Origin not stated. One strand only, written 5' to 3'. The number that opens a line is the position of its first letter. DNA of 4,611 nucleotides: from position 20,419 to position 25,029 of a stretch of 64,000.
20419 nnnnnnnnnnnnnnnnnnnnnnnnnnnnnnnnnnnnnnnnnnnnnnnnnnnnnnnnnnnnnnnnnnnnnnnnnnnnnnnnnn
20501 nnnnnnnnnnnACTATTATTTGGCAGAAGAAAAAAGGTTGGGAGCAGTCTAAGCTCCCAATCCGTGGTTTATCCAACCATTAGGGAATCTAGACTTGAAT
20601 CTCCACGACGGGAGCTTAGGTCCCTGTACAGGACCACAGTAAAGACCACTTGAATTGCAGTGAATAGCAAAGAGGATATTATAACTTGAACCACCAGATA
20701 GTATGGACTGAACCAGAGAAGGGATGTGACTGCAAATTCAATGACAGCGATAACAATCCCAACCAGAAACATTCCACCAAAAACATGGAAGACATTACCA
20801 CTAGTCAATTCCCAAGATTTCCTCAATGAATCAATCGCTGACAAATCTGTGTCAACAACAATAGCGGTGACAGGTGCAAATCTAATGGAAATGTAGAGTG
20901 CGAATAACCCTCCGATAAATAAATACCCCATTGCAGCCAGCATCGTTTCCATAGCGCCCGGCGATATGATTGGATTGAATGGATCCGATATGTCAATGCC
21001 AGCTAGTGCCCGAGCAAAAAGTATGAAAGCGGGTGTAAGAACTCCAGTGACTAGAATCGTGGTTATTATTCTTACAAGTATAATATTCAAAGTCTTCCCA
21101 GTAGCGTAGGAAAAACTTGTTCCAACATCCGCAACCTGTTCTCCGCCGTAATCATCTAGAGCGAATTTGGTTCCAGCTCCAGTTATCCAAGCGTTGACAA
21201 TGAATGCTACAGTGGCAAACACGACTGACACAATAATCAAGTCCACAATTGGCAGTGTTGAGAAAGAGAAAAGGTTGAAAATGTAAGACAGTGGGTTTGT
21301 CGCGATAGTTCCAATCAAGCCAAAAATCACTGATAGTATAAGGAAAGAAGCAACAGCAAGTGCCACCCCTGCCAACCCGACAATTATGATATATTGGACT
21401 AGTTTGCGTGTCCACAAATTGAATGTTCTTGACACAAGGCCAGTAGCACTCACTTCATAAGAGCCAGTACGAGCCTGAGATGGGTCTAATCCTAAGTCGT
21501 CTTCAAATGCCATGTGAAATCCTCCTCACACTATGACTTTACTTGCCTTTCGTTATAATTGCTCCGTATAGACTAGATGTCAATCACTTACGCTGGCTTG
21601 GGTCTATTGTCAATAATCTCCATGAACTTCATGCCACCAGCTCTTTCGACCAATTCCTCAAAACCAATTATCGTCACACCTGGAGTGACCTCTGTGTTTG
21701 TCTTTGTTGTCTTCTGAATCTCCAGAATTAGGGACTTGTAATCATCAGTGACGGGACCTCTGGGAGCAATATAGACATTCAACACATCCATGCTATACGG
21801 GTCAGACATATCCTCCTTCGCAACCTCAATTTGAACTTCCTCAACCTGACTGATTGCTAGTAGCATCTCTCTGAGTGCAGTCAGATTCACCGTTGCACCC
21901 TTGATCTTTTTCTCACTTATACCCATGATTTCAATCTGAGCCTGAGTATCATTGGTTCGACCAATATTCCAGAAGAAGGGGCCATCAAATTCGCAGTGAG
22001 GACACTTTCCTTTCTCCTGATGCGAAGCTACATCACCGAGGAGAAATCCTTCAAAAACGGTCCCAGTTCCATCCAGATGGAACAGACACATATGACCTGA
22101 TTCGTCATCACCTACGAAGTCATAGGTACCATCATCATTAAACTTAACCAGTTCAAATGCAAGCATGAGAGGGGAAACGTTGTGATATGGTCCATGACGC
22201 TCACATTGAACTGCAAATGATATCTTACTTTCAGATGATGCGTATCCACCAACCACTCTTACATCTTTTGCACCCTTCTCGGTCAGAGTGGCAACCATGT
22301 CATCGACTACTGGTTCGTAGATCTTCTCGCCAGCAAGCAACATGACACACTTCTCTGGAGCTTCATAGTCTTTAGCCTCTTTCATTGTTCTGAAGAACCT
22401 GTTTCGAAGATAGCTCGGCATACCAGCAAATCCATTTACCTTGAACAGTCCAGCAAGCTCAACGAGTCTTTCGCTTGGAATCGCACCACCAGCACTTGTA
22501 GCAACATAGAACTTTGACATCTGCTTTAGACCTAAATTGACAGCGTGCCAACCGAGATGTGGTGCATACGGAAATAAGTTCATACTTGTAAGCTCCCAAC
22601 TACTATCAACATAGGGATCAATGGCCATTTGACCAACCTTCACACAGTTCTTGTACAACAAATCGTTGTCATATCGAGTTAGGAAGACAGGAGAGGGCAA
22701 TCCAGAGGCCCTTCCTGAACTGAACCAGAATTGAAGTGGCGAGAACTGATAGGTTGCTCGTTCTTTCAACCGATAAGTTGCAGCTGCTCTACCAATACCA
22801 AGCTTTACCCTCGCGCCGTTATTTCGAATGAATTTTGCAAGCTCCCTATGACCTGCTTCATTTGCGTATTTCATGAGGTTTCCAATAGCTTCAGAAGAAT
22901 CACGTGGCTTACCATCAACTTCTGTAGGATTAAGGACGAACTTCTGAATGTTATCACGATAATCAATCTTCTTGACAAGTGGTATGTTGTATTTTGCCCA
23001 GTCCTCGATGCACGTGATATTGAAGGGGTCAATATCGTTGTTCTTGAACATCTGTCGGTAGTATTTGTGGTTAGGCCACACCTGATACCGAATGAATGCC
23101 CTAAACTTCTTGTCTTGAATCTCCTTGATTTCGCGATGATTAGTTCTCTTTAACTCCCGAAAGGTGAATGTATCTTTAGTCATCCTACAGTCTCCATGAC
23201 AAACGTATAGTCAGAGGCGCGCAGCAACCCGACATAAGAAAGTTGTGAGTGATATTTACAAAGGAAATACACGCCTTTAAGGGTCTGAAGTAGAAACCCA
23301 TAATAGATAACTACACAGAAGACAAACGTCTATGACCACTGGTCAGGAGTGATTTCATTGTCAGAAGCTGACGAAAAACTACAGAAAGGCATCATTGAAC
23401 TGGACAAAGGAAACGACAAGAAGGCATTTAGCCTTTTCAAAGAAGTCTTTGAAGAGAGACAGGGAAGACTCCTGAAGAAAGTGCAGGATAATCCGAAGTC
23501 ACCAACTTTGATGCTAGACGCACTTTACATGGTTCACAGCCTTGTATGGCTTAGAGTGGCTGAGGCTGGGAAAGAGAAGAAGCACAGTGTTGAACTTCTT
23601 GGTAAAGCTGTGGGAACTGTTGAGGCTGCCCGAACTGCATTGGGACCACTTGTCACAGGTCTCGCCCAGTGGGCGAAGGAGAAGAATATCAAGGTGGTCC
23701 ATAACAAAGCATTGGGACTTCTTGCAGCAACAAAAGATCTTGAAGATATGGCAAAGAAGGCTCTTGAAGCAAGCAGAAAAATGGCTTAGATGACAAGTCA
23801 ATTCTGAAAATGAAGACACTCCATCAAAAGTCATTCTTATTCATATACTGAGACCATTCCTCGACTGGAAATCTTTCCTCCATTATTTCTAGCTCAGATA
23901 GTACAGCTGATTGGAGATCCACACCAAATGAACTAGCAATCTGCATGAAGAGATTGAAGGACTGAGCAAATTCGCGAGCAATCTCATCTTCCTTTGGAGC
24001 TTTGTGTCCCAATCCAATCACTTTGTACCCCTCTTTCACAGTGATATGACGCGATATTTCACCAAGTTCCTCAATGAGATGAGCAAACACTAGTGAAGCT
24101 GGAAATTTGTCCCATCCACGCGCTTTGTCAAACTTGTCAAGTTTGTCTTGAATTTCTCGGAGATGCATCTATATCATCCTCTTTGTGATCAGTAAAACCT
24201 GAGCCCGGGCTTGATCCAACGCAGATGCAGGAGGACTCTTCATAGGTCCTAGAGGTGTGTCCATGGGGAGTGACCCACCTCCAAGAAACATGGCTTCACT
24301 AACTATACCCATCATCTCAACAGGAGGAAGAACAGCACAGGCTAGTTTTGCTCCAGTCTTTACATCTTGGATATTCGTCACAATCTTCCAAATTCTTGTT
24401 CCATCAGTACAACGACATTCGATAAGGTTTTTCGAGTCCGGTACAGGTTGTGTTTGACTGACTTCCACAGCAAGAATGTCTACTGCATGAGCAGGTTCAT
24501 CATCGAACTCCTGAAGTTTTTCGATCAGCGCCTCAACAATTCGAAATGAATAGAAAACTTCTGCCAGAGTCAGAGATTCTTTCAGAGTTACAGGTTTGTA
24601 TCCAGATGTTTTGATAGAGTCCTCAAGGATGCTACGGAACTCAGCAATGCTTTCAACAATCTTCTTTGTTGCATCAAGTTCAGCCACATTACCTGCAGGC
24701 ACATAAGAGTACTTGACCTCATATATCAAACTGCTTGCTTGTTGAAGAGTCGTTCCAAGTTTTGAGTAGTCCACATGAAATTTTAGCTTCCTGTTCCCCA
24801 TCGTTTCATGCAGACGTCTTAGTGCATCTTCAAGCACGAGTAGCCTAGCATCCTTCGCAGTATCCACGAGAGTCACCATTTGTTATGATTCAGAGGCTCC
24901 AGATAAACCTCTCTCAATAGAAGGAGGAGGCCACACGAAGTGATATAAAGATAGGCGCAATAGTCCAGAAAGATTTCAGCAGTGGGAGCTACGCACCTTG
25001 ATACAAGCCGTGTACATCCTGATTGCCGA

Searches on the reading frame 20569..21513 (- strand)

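Call 91: search_protein_families(library=pfam, proteins=[window:20569-21513:-], max_evalue=0.001)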
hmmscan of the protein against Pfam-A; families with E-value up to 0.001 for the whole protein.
window:20569-21513:- (314 aa): 1 family
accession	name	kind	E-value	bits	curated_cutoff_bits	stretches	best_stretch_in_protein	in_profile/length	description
PF10110.14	GPDPase_memb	-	3.2e-06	26.6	29.6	1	189-295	159-271/321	Membrane domain of glycerophosphoryl diester phosphodiesterase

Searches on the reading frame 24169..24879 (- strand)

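Call 91: search_protein_families(library=pfam, proteins=[window:24169-24879:-], max_evalue=0.001)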
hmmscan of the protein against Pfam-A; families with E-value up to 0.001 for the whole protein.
window:24169-24879:- (236 aa): 2 families
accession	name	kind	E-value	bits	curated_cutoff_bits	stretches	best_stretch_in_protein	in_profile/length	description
PF18489.6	Alpha_Helical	-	2.8e-09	37.7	32.4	1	5-86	2-83/127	Alpha helical domain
PF01588.26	tRNA_bind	-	6.3e-07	29.8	27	1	139-202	5-75/96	Putative tRNA binding domain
